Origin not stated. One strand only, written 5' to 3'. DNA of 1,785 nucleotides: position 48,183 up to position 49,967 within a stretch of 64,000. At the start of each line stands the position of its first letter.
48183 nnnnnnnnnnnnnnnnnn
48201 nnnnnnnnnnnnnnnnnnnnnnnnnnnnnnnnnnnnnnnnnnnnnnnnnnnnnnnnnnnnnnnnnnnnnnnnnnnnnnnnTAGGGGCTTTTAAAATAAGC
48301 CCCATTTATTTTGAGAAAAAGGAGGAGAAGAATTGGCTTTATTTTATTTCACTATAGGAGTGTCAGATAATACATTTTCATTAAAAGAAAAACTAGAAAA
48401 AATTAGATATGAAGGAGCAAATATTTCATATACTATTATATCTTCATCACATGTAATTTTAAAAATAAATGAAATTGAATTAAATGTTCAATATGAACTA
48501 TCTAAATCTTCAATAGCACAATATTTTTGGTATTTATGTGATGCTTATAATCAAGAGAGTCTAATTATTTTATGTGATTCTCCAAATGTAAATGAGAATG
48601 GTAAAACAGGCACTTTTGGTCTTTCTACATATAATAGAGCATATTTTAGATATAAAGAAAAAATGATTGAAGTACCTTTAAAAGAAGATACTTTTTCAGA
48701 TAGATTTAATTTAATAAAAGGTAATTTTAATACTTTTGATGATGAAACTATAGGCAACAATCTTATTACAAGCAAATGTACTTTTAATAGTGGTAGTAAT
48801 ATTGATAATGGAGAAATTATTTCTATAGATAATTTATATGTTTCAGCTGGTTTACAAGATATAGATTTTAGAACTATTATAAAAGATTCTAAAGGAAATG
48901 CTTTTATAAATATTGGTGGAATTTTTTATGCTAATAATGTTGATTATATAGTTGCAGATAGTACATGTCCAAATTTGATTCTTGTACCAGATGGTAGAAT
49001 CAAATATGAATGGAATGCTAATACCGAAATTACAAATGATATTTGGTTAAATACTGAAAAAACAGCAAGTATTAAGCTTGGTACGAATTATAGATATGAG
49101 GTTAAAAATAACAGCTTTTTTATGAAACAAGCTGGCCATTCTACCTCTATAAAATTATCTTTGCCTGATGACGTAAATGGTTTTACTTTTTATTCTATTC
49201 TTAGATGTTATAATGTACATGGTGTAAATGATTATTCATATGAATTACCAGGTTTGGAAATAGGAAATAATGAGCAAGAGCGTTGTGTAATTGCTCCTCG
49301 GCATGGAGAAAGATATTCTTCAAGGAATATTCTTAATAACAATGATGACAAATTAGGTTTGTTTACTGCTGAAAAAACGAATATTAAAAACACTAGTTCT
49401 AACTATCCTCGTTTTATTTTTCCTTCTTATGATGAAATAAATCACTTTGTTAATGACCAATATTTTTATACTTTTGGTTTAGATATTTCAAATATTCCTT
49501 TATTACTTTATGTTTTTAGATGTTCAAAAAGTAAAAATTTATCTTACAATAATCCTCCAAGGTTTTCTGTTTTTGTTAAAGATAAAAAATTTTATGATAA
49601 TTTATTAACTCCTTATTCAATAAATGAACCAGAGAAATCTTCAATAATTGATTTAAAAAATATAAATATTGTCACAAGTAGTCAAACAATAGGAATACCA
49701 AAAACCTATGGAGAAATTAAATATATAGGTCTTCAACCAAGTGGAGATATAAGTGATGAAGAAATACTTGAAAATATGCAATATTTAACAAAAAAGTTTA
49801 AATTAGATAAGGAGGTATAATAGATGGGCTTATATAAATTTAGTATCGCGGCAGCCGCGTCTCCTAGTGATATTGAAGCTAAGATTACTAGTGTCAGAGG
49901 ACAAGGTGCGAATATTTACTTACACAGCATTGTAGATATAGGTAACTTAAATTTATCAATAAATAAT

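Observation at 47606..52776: Four tandem paralogous receptor-binding-protein-like genes with modular conservation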

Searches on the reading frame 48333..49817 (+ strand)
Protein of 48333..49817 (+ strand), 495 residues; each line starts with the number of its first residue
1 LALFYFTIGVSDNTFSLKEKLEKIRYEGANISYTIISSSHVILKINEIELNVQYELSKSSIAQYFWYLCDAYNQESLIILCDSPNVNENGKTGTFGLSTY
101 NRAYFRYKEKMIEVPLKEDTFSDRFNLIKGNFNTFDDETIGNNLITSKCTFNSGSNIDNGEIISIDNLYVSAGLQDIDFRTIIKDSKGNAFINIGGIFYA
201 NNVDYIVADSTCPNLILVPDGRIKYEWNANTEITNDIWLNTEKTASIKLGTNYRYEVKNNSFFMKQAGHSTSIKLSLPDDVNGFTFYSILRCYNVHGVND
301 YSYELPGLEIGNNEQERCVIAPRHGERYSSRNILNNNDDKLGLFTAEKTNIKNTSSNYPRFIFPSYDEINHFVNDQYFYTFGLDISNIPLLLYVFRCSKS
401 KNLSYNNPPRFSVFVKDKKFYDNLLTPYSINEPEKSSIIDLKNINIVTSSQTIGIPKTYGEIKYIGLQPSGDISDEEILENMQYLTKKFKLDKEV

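Call 5: search_protein_families(library=phrogs, proteins=[window:48333-49817:+], max_evalue=0.01)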
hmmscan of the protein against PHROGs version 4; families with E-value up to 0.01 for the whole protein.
window:48333-49817:+ (495 aa): 0 families

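Call 6: search_protein_families(library=pfam, proteins=[window:48333-49817:+], max_evalue=0.1)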
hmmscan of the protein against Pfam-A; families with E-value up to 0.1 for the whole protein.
window:48333-49817:+ (495 aa): 0 families

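Call 38: find_homologous_proteins(query=window:48333-49817:+)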
Query window:48333-49817:+ (495 aa): 50 proteins with E <= 0.001 among 8000 candidates.
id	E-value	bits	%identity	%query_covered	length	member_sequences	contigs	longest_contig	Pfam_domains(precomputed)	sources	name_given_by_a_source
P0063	0.0e+0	1049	94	100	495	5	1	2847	-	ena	-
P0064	0.0e+0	1020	92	100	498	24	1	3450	-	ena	-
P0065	4.3e-293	990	89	100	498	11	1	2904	-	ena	-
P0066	6.2e-231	785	76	100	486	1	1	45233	-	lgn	-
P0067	4.3e-219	746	74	100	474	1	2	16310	-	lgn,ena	-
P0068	1.9e-191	655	61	100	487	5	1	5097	-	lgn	-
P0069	1.0e-189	650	61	100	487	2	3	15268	-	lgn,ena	-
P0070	1.1e-189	649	61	100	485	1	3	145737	-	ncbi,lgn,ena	-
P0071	2.2e-188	645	60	100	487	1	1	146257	-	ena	-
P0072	6.1e-184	630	60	100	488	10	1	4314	-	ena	-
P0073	6.5e-184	630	60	100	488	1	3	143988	-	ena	-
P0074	2.1e-174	599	58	100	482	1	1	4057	-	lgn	-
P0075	9.7e-171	587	60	100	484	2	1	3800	-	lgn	-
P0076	1.3e-168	580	57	100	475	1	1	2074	-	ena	-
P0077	1.8e-168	579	56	100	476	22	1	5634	-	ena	-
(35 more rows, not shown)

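Call 78: search_protein_families(library=ncbifam, proteins=[window:48333-49817:+], max_evalue=0.1)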
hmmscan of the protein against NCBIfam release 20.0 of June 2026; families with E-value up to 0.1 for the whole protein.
window:48333-49817:+ (495 aa): 0 families

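Call 83: search_protein_families(library=padloc, proteins=[window:48333-49817:+], max_evalue=0.1)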
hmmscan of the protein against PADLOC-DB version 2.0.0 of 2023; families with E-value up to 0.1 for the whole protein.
window:48333-49817:+ (495 aa): 0 families

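Call 87: search_protein_families(library=pfam, alignment_id=A6, max_evalue=1)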
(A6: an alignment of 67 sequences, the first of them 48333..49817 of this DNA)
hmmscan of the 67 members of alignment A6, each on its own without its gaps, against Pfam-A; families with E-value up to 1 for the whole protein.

A. member 1, window:48333-49817:+ (495 aa): 0 families

B. families by the number of members that match (of 67 scanned): 17 families
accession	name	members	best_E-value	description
PF22006.2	PilZ-like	3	0.11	PilZ domain-like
PF12582.13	DUF3757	2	0.013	Protein of unknown function (DUF3757)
PF05846.17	Chordopox_A15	2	0.061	Chordopoxvirus A15 protein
PF07879.16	PHB_acc_N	2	0.13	PHB/PHA accumulation regulator DNA-binding domain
PF09437.15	Pombe_5TM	1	0.015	Pombe specific 5TM protein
PF12208.14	DUF3601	1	0.016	Domain of unknown function (DUF3601)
PF16441.10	DUF5038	1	0.019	Domain of unknown function (DUF5038)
PF02582.19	DUF155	1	0.054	RMND1/Sif2-Sif3/Mrx10, DUF155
PF07985.18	SRR1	1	0.066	SRR1 domain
PF20541.3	DUF6756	1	0.082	Family of unknown function (DUF6756)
PF23763.2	Beta-barrel_GLAA-B_I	1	0.099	GLAA-B beta-barrel domain I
PF00403.32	HMA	1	0.14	Heavy-metal-associated domain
PF17593.7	DUF5490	1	0.15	Family of unknown function (DUF5490)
PF10243.14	MIP-T3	1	0.18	Microtubule-binding protein MIP-T3 CH-like domain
PF16237.10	DUF4896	1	0.24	Domain of unknown function (DUF4896)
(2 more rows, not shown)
